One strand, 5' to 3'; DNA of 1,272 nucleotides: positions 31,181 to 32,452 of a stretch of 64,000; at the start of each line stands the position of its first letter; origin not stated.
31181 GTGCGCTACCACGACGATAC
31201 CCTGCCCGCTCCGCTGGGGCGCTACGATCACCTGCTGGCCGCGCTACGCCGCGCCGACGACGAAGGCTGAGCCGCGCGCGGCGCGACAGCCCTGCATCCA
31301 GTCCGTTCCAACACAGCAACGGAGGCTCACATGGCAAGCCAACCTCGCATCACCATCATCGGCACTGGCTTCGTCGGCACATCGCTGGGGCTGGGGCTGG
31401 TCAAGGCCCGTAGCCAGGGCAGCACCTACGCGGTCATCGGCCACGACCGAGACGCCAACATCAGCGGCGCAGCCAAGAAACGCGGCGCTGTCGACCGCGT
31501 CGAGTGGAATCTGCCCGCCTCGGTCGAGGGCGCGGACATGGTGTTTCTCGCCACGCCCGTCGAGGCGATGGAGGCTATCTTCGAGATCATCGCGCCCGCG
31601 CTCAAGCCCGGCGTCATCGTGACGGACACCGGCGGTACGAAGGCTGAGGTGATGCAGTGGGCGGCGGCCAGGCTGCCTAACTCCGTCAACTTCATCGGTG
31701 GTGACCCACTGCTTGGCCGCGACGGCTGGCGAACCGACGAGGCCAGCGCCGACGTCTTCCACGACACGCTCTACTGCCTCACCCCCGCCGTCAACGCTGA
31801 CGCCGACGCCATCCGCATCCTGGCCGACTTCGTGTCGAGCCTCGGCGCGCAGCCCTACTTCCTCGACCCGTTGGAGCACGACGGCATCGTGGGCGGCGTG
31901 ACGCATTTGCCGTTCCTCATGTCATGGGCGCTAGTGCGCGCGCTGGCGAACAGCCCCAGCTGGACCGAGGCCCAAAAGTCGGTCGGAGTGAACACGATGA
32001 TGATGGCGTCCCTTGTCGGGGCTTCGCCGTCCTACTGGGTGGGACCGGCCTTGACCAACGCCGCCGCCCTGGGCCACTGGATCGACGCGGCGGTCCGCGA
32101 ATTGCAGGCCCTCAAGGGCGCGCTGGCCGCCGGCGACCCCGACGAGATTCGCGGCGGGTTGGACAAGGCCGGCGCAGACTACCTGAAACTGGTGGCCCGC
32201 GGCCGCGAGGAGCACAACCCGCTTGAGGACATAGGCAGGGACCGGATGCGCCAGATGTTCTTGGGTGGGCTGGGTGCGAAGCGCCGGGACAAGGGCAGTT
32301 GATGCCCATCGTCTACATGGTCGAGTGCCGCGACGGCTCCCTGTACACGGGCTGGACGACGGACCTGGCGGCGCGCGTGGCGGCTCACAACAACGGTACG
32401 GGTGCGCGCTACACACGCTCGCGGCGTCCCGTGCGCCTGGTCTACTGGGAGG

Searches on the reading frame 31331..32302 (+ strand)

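Call 23: search_protein_families(library=pfam, proteins=[window:31331-32302:+], max_evalue=0.0001)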
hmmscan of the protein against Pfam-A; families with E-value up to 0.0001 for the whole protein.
window:31331-32302:+ (323 aa): 3 families
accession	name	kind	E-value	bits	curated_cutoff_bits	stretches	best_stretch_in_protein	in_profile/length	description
PF02153.23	PDH_N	-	4.7e-27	94.8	26.5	1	27-174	6-151/154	Prephenate dehydrogenase, nucleotide-binding domain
PF03807.23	F420_oxidored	-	2.9e-08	34.6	21.6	1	6-99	1-90/94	NADP oxidoreductase coenzyme F420-dependent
PF20463.3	PDH_C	-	1.9e-07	31.8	22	1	179-275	1-98/102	Prephenate dehydrogenase, dimerization domain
